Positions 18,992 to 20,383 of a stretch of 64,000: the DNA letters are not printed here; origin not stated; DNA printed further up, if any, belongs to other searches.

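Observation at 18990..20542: Self-contained tyrosine-recombinase inverton with an outward consensus promoter, apparently OFF, upstream of a 1238-aa surface-protein gene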

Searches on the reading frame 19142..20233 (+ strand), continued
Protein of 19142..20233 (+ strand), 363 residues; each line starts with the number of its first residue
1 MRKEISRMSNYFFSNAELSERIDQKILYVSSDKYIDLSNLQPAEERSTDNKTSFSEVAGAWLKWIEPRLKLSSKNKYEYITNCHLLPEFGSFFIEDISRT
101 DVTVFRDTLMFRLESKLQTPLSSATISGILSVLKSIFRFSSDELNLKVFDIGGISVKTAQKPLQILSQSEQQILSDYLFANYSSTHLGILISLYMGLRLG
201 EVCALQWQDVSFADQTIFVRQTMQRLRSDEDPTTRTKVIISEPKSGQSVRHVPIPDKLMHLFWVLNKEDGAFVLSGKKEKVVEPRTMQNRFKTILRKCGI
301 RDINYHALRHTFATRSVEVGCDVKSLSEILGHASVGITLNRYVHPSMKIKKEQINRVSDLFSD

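Call 38: search_solved_structures(query=window:19163-20230:+, max_evalue=0.001, show_alignments=2)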
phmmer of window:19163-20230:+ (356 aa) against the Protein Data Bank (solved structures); distinct sequences matched with E-value up to 0.001: 9.
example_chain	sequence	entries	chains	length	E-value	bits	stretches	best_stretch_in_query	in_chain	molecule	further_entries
6en0_A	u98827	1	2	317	1.3e-13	54.2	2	297-349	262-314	Int protein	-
6emy_A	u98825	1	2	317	1.8e-13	53.8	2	297-349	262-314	Int protein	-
6emz_A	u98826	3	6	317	3.5e-13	52.8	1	297-349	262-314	Int protein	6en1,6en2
4a8e_A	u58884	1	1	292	4.6e-13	52.4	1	97-349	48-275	PROBABLE TYROSINE RECOMBINASE XERC-LIKE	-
5hxy_A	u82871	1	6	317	1.9e-10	43.8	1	172-339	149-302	Tyrosine recombinase XerA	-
3nkh_A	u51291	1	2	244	2.9e-06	30.1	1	187-351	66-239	Integrase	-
2a3v_A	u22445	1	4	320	1.6e-05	27.6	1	280-337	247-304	site-specific recombinase IntI4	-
9i5v_14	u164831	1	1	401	0.00028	23.6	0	297-345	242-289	Ribosome-associated translation inhibitor RaiA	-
1a0p_A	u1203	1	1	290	0.00064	22.4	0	256-339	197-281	SITE-SPECIFIC RECOMBINASE XERD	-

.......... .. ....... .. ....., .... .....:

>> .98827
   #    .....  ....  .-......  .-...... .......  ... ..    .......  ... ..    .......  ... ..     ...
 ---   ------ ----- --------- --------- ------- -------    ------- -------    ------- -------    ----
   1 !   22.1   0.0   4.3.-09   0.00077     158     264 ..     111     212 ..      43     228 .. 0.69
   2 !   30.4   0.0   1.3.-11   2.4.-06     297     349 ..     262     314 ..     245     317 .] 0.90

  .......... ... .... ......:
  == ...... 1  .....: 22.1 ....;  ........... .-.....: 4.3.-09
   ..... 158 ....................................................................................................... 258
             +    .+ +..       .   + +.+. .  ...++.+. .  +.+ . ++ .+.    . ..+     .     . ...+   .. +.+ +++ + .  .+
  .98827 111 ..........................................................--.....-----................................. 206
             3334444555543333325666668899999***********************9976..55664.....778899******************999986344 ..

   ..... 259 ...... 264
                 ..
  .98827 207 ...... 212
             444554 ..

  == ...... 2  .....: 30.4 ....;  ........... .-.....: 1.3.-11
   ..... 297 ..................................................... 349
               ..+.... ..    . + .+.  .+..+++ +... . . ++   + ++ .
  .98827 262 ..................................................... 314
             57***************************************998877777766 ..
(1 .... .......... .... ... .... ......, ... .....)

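Call 51: find_encoding_contigs(protein=P0033, flank=3000, max_places=4)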
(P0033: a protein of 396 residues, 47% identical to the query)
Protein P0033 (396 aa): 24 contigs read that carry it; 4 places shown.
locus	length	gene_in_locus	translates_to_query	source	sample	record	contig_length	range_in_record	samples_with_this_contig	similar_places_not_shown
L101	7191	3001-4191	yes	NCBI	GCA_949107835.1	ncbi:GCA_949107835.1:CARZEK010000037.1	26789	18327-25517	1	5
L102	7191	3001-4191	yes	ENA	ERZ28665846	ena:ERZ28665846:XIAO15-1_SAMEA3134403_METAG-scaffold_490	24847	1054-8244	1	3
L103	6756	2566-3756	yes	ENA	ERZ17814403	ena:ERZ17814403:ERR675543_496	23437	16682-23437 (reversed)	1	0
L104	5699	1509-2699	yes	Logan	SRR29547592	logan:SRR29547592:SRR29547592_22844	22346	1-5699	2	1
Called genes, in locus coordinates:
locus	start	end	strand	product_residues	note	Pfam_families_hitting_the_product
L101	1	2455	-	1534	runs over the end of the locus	PF01580:FtsK_SpoIIIE, PF06745:ATPase (faint), PF13191:AAA_16 (faint), PF13401:AAA_22 (faint), PF01580:FtsK_SpoIIIE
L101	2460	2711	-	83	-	PF08817:YukD (weak)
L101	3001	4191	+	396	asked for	PF14659:Phage_int_SAM_3, PF22022:Phage_int_M (weak), PF00589:Phage_integrase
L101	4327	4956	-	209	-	-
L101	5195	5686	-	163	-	-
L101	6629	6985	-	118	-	-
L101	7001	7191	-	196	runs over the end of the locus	-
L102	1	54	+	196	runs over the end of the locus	-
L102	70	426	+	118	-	-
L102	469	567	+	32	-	-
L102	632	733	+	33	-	-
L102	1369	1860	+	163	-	-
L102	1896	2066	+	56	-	-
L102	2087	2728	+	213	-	-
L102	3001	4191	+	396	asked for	PF14659:Phage_int_SAM_3, PF22022:Phage_int_M (weak), PF00589:Phage_integrase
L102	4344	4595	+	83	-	PF08817:YukD (weak)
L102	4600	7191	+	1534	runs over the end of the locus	PF01580:FtsK_SpoIIIE, PF06745:ATPase (faint), PF13191:AAA_16 (faint), PF13401:AAA_22 (faint), PF01580:FtsK_SpoIIIE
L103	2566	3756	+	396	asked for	PF14659:Phage_int_SAM_3, PF22022:Phage_int_M (weak), PF00589:Phage_integrase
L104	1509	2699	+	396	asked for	PF14659:Phage_int_SAM_3, PF22022:Phage_int_M (weak), PF00589:Phage_integrase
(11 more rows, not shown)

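Call 52: find_encoding_contigs(protein=P0008, flank=3000, max_places=2)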
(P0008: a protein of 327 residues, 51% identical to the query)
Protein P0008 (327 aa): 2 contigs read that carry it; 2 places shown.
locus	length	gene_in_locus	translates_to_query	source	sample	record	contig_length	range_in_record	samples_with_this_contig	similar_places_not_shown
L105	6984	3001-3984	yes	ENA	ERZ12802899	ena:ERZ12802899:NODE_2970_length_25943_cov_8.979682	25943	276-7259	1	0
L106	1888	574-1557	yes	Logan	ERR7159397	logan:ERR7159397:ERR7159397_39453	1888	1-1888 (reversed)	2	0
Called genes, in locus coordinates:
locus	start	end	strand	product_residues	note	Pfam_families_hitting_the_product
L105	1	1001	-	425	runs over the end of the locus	?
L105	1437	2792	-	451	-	PF07282:Cas12f1-like_TNB (faint)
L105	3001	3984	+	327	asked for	PF14659:Phage_int_SAM_3, PF22022:Phage_int_M (faint), PF00589:Phage_integrase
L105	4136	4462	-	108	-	PF09820:AAA-ATPase_like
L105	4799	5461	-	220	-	PF00834:Ribul_P_3_epim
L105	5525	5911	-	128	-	PF14393:DUF4422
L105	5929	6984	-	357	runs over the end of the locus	PF14393:DUF4422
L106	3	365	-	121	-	?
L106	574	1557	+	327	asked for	PF14659:Phage_int_SAM_3, PF22022:Phage_int_M (faint), PF00589:Phage_integrase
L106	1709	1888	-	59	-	?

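Call 53: find_encoding_contigs(protein=P0051, flank=3000, max_places=2)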
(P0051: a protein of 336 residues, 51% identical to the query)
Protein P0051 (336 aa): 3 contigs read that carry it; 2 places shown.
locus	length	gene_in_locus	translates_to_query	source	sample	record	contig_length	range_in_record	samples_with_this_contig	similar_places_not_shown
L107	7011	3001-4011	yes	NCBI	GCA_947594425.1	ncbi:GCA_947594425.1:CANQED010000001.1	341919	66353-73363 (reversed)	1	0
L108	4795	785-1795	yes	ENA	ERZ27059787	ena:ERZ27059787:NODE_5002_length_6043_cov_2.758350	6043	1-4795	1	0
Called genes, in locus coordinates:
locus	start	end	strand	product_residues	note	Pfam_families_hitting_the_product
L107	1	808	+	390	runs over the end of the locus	-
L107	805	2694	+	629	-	-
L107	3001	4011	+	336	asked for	PF14659:Phage_int_SAM_3, PF22022:Phage_int_M (weak), PF00589:Phage_integrase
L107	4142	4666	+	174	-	PF04542:Sigma70_r2, PF08281:Sigma70_r4_2, PF04545:Sigma70_r4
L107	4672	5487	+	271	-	PF00364:Biotin_lipoyl (faint), PF25973:BSH_CzcB (faint)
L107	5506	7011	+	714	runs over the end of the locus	PF03412:Peptidase_C39, PF13529:Peptidase_C39_2 (weak), PF00664:ABC_membrane, PF00005:ABC_tran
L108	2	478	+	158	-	?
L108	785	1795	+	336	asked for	PF14659:Phage_int_SAM_3, PF22022:Phage_int_M (weak), PF00589:Phage_integrase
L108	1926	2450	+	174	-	PF04542:Sigma70_r2, PF08281:Sigma70_r4_2, PF04545:Sigma70_r4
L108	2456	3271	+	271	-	PF00364:Biotin_lipoyl (faint), PF25973:BSH_CzcB (faint)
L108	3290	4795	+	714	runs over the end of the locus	PF03412:Peptidase_C39, PF13529:Peptidase_C39_2 (weak), PF00664:ABC_membrane, PF00005:ABC_tran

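Call 73: find_encoding_contigs(protein=P0117, flank=3000, max_places=5)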
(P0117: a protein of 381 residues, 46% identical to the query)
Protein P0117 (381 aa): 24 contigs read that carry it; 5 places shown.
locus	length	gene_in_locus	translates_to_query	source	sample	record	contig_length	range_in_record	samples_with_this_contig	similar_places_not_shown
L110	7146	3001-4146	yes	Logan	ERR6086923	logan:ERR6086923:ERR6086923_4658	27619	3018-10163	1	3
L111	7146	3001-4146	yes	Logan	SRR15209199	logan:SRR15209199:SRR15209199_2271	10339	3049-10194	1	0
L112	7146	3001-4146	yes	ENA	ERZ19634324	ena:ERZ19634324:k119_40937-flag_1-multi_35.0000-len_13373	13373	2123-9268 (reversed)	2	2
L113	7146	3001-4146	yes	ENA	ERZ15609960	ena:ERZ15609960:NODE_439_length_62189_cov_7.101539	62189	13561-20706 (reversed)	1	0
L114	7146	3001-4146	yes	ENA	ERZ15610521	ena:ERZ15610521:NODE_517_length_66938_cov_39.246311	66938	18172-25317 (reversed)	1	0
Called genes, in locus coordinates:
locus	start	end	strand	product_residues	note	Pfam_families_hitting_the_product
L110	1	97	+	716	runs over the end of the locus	PF01926:MMR_HSR1, PF02421:FeoB_N, PF09439:SRPRB (weak), PF17910:FeoB_Cyto, PF07670:Gate, PF07664:FeoB_C, PF07670:Gate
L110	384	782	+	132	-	PF01475:FUR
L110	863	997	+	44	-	-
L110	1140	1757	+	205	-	PF12672:DUF3793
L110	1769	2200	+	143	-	PF00258:Flavodoxin_1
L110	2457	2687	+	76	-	-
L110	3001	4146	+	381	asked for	PF14659:Phage_int_SAM_3, PF22022:Phage_int_M, PF00589:Phage_integrase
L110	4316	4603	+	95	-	PF13560:HTH_31 (weak), PF12844:HTH_19 (weak), PF01381:HTH_3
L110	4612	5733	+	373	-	PF00535:Glycos_transf_2, PF10111:Glyco_tranf_2_2 (weak), PF13641:Glyco_tranf_2_3, PF13506:Glyco_transf_21, PF13632:Glyco_trans_2_3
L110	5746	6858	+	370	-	PF00535:Glycos_transf_2, PF10111:Glyco_tranf_2_2, PF13641:Glyco_tranf_2_3, PF13506:Glyco_transf_21 (weak), PF13632:Glyco_trans_2_3, PF02709:Glyco_transf_7C (weak)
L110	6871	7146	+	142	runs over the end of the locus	PF11391:DUF2798 (faint)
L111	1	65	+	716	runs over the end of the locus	PF01926:MMR_HSR1, PF02421:FeoB_N, PF09439:SRPRB (weak), PF17910:FeoB_Cyto, PF07670:Gate, PF07664:FeoB_C, PF07670:Gate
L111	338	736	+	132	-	PF01475:FUR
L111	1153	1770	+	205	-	PF12672:DUF3793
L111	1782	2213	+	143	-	PF00258:Flavodoxin_1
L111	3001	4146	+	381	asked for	PF14659:Phage_int_SAM_3, PF22022:Phage_int_M, PF00589:Phage_integrase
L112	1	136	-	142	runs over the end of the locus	PF11391:DUF2798 (faint)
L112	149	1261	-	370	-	PF00535:Glycos_transf_2, PF10111:Glyco_tranf_2_2, PF13641:Glyco_tranf_2_3, PF13506:Glyco_transf_21 (weak), PF13632:Glyco_trans_2_3, PF02709:Glyco_transf_7C (weak)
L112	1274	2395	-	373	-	PF00535:Glycos_transf_2, PF10111:Glyco_tranf_2_2 (weak), PF13641:Glyco_tranf_2_3, PF13506:Glyco_transf_21, PF13632:Glyco_trans_2_3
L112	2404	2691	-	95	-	PF13560:HTH_31 (weak), PF12844:HTH_19 (weak), PF01381:HTH_3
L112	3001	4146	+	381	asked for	PF14659:Phage_int_SAM_3, PF22022:Phage_int_M, PF00589:Phage_integrase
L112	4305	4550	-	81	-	-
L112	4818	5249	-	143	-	PF00258:Flavodoxin_1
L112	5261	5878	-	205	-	PF12672:DUF3793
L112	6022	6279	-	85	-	PF01475:FUR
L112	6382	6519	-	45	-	PF12669:FeoB_associated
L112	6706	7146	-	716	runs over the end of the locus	PF01926:MMR_HSR1, PF02421:FeoB_N, PF09439:SRPRB (weak), PF17910:FeoB_Cyto, PF07670:Gate, PF07664:FeoB_C, PF07670:Gate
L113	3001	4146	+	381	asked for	PF14659:Phage_int_SAM_3, PF22022:Phage_int_M, PF00589:Phage_integrase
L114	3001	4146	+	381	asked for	PF14659:Phage_int_SAM_3, PF22022:Phage_int_M, PF00589:Phage_integrase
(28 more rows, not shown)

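Call 74: find_encoding_contigs(protein=P0079, flank=3000, max_places=5)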
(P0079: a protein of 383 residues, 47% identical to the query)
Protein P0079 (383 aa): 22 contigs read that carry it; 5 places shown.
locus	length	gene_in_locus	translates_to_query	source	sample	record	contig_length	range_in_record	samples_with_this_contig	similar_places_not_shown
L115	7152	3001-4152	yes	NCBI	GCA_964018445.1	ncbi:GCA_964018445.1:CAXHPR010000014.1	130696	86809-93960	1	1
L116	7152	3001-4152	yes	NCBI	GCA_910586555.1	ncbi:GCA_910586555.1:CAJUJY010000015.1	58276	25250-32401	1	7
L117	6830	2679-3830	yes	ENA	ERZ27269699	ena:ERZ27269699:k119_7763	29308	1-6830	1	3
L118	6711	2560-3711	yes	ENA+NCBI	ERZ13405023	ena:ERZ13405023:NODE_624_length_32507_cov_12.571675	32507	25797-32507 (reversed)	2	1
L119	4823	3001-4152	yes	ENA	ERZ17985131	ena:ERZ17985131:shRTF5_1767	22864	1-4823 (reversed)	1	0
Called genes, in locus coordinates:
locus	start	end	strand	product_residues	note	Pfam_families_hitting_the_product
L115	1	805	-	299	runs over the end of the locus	-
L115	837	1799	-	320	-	PF01297:ZnuA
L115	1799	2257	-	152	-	PF01475:FUR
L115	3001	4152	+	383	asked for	PF14659:Phage_int_SAM_3, PF22022:Phage_int_M (weak), PF00589:Phage_integrase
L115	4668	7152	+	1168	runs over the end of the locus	PF02368:Big_2 (weak), PF26182:Ig_NUP210_5th (faint), PF26918:Ig_Eae (faint), PF22359:Big-like (weak), PF02368:Big_2 (weak)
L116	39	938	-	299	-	-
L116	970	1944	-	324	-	PF01297:ZnuA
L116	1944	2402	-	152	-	PF01475:FUR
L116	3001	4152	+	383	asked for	PF14659:Phage_int_SAM_3, PF22022:Phage_int_M (weak), PF00589:Phage_integrase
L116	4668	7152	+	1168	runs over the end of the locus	PF02368:Big_2 (weak), PF26182:Ig_NUP210_5th (faint), PF26918:Ig_Eae (faint), PF22359:Big-like (weak), PF02368:Big_2 (weak)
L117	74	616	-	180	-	-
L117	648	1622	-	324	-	PF01297:ZnuA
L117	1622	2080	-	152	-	PF01475:FUR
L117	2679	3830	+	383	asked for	PF14659:Phage_int_SAM_3, PF22022:Phage_int_M (weak), PF00589:Phage_integrase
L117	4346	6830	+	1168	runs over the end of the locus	PF02368:Big_2 (weak), PF26182:Ig_NUP210_5th (faint), PF26918:Ig_Eae (faint), PF22359:Big-like (weak), PF02368:Big_2 (weak)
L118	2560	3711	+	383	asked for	PF14659:Phage_int_SAM_3, PF22022:Phage_int_M (weak), PF00589:Phage_integrase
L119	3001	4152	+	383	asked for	PF14659:Phage_int_SAM_3, PF22022:Phage_int_M (weak), PF00589:Phage_integrase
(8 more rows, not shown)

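Call 75: find_encoding_contigs(protein=P0109, flank=3000, max_places=5)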
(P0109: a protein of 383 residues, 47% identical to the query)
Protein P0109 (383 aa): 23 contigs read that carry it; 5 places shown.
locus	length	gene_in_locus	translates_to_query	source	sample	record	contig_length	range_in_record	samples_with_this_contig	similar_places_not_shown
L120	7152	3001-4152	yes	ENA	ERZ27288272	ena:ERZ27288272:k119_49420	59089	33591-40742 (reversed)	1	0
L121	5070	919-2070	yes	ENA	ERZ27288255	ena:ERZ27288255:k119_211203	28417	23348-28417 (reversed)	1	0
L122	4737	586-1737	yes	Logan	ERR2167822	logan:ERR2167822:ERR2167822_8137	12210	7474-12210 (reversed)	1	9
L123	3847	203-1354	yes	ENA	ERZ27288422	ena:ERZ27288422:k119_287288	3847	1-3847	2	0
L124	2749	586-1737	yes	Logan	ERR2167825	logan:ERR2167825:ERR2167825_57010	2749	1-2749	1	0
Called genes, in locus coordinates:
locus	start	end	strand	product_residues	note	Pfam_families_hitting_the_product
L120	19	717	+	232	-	PF00596:Aldolase_II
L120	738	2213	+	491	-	PF00082:Peptidase_S8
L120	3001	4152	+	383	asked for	PF14659:Phage_int_SAM_3, PF22022:Phage_int_M (faint), PF00589:Phage_integrase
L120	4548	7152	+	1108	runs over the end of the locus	PF04886:PT, PF26918:Ig_Eae (faint), PF22359:Big-like (weak), PF26182:Ig_NUP210_5th (faint), PF02368:Big_2 (weak)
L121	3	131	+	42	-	?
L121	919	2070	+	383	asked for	PF14659:Phage_int_SAM_3, PF22022:Phage_int_M (faint), PF00589:Phage_integrase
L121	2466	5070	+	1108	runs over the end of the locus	PF04886:PT, PF26918:Ig_Eae (faint), PF22359:Big-like (weak), PF26182:Ig_NUP210_5th (faint), PF02368:Big_2 (weak)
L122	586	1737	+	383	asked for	PF14659:Phage_int_SAM_3, PF22022:Phage_int_M (faint), PF00589:Phage_integrase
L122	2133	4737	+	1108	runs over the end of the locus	PF04886:PT, PF26918:Ig_Eae (faint), PF22359:Big-like (weak), PF26182:Ig_NUP210_5th (faint), PF02368:Big_2 (weak)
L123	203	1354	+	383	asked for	PF14659:Phage_int_SAM_3, PF22022:Phage_int_M (faint), PF00589:Phage_integrase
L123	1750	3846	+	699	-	?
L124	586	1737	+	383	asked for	PF14659:Phage_int_SAM_3, PF22022:Phage_int_M (faint), PF00589:Phage_integrase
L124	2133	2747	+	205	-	?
